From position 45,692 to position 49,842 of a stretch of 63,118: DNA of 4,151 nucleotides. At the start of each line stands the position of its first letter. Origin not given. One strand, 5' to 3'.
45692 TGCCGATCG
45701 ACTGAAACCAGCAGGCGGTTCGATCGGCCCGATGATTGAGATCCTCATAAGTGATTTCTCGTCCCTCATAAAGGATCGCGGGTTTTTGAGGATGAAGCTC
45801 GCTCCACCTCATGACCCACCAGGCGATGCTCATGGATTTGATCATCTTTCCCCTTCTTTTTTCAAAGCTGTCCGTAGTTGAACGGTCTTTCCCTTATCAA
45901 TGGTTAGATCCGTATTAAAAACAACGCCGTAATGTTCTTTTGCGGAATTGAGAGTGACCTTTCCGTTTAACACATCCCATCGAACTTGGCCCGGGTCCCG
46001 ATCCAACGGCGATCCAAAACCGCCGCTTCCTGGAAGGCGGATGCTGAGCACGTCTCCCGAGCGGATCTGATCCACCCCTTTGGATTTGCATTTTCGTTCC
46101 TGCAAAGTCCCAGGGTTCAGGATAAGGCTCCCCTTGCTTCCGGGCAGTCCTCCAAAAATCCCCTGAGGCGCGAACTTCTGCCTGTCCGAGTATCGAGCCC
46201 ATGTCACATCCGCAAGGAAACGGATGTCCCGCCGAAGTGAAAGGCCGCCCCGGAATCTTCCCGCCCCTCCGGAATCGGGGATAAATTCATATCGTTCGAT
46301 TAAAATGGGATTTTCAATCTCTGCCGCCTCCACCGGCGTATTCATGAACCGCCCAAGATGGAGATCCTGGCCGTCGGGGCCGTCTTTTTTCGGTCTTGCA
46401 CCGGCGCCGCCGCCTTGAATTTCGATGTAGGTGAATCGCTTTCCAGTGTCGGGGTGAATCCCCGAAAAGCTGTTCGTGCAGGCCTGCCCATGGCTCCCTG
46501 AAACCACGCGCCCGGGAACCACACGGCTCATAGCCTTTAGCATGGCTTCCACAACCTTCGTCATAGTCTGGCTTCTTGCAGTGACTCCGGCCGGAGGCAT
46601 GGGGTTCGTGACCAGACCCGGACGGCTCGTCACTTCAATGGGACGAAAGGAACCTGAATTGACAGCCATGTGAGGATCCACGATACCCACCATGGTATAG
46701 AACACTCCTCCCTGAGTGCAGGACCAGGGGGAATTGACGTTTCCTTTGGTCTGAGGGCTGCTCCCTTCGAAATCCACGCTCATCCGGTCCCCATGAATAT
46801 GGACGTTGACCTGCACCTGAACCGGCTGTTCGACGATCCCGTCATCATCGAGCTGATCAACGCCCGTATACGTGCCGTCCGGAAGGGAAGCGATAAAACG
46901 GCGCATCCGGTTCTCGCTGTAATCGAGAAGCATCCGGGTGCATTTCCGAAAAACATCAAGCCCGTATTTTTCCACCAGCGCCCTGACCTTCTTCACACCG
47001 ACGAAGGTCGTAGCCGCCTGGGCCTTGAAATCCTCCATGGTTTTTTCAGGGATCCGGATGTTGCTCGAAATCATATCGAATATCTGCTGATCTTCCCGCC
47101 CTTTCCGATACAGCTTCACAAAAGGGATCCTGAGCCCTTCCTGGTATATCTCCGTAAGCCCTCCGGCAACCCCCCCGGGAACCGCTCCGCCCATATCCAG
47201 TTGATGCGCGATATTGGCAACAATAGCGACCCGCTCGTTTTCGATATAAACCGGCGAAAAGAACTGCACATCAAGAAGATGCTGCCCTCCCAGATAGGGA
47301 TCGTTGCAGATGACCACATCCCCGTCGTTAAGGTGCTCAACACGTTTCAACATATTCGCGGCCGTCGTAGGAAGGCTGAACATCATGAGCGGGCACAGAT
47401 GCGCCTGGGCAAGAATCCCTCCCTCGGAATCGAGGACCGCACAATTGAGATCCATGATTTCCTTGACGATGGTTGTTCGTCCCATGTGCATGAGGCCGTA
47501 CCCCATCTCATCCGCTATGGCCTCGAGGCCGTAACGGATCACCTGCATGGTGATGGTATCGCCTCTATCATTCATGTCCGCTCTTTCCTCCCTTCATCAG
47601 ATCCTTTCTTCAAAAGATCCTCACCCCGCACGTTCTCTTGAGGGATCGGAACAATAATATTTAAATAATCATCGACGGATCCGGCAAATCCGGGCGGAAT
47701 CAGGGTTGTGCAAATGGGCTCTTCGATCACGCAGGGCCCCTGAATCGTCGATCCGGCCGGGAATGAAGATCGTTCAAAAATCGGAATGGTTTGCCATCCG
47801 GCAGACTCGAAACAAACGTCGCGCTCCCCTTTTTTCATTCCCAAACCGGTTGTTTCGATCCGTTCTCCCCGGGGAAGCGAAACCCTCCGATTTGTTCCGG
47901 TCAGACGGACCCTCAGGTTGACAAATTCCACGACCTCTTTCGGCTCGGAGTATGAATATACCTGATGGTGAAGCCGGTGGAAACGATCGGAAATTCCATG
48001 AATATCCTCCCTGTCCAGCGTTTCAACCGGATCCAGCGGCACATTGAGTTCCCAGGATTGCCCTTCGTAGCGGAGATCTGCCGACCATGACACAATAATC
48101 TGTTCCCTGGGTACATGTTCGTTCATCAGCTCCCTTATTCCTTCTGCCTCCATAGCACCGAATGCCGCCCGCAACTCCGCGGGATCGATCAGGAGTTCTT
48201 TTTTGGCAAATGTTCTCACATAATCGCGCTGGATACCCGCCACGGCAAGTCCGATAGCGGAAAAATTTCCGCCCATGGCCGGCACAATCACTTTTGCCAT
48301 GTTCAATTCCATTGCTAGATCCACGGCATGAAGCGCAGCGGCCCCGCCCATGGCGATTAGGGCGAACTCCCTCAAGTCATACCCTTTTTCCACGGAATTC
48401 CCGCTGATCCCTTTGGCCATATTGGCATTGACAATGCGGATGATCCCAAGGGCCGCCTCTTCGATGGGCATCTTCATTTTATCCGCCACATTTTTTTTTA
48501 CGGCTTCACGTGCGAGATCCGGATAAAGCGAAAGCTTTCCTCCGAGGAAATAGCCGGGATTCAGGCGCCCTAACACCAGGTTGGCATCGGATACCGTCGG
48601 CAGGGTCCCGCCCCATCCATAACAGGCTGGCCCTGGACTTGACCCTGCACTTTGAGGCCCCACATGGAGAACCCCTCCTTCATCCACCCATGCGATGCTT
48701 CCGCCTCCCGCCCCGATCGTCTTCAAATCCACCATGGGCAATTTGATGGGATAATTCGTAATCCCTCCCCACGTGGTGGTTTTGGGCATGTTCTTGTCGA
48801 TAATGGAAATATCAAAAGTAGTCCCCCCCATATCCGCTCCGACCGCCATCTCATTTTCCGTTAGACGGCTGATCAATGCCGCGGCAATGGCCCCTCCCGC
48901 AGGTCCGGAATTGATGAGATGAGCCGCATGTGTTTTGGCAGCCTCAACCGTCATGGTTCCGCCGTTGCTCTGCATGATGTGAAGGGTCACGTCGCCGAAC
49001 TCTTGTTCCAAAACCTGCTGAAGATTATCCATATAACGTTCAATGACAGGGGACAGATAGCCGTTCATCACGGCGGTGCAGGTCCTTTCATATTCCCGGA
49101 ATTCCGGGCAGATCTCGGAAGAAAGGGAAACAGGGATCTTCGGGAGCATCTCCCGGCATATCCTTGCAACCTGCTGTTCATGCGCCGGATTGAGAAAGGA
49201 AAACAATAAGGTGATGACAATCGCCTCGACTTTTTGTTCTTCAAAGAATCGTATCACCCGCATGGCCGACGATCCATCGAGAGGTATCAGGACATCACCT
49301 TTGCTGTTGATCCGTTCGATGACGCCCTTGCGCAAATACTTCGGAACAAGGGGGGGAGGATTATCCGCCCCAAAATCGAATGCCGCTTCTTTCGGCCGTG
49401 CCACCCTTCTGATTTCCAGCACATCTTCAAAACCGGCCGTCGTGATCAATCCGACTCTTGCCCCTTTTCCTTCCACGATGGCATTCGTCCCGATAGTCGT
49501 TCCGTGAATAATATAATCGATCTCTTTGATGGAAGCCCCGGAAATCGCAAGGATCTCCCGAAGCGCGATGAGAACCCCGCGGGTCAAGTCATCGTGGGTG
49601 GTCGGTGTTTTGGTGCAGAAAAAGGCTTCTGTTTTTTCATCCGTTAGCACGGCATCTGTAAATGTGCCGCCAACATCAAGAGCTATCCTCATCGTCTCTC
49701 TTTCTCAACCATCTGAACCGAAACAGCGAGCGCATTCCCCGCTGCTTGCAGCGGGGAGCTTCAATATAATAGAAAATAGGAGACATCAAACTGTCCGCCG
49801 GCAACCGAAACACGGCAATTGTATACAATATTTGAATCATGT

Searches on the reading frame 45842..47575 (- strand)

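Call 59: search_protein_families(library=ncbifam, proteins=[window:45842-47575:-], max_evalue=1e-10)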
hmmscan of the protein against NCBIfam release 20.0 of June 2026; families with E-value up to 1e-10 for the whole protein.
window:45842-47575:- (577 aa): 2 families
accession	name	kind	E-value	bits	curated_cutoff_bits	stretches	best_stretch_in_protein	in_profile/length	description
NF050157.1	CapLactmsBetCapB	equivalog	2.6e-87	293.5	1000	1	6-564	2-571/577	caprolactamase subunit beta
NF042976.1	AcphenoCarb_ApcD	equivalog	8.7e-40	136.7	1500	1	47-477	77-516/685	acetophenone carboxylase subunit delta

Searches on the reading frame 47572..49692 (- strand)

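Call 59: search_protein_families(library=ncbifam, proteins=[window:47572-49692:-], max_evalue=1e-10)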
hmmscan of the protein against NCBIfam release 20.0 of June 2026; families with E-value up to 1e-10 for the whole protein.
window:47572-49692:- (706 aa): 3 families
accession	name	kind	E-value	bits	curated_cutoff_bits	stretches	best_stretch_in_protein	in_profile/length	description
NF050156.1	CapLactmsAlpCapA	equivalog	2.9e-179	597.7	1000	1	2-674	2-678/689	caprolactamase subunit alpha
NF042975.2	AcphenoCarb_ApcC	equivalog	1.2e-95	321.2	1500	1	3-684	11-713/733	acetophenone carboxylase subunit gamma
NF042960.1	AcphenoCarb_ApcA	equivalog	7.3e-69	232.7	1250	1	150-679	133-653/658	acetophenone carboxylase subunit alpha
